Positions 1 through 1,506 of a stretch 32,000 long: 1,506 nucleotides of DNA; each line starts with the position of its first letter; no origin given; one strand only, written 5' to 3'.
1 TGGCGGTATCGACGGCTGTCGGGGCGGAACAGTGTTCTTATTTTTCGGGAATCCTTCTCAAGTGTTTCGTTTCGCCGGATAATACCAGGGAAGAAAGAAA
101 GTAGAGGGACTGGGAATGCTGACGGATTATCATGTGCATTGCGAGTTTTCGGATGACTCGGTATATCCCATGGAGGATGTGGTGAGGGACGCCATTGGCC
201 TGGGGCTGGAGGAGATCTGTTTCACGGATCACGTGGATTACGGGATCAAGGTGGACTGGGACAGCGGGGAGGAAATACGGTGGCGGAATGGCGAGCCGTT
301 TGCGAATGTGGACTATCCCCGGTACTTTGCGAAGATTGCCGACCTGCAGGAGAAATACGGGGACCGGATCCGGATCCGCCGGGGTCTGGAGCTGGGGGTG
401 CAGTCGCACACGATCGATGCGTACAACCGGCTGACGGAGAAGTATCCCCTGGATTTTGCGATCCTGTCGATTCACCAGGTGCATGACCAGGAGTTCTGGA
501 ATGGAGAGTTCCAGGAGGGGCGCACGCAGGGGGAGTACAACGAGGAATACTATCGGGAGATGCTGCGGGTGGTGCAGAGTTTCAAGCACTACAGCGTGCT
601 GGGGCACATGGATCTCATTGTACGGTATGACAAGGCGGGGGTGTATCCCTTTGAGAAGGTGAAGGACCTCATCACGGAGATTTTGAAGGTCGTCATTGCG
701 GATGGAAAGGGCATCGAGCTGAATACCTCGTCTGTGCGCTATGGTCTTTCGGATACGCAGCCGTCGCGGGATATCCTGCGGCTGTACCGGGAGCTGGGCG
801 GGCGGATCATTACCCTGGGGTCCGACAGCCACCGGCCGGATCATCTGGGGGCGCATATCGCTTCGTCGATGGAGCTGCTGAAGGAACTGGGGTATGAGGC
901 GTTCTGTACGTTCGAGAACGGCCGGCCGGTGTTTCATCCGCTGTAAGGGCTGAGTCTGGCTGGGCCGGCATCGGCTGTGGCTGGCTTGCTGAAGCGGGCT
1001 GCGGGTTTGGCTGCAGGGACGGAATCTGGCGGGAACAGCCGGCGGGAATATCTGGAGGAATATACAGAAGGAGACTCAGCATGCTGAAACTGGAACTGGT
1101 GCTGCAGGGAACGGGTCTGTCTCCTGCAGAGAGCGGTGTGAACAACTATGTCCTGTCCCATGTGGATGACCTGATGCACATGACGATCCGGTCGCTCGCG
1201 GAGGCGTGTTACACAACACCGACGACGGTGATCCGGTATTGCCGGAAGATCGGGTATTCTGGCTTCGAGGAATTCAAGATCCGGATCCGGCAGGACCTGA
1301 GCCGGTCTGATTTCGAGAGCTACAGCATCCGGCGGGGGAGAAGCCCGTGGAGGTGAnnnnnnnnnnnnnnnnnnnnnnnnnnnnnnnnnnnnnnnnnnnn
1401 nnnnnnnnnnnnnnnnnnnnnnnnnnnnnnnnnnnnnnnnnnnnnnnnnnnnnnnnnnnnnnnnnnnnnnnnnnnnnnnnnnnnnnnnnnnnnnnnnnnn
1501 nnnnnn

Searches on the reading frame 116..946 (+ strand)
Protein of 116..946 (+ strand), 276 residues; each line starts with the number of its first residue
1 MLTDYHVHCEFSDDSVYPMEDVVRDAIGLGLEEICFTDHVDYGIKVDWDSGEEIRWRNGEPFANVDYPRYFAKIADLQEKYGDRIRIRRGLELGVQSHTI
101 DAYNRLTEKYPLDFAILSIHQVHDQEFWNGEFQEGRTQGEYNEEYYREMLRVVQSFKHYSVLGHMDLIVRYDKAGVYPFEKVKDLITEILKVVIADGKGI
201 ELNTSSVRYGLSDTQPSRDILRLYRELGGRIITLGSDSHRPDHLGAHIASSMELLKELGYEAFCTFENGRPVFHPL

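Call 7: search_protein_families(library=pfam, proteins=[window:116-946:+])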
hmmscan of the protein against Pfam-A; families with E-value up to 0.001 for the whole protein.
window:116-946:+ (276 aa): 1 family
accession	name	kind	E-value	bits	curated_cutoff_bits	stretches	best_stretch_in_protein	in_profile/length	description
PF02811.25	PHP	-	5.7e-32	111.7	26.4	1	4-205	1-164/164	PHP domain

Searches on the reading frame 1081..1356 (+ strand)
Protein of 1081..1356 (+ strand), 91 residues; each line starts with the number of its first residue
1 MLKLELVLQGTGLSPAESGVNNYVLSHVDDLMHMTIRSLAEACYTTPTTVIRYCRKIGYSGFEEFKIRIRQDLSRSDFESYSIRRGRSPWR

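Call 7: search_protein_families(library=pfam, proteins=[window:1081-1356:+])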
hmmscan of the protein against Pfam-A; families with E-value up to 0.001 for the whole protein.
window:1081-1356:+ (91 aa): 1 family
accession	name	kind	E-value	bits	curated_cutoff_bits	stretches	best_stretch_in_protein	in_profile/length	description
PF01418.23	HTH_6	-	3.1e-16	59.6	28.3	1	9-75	10-76/77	Helix-turn-helix domain, rpiR family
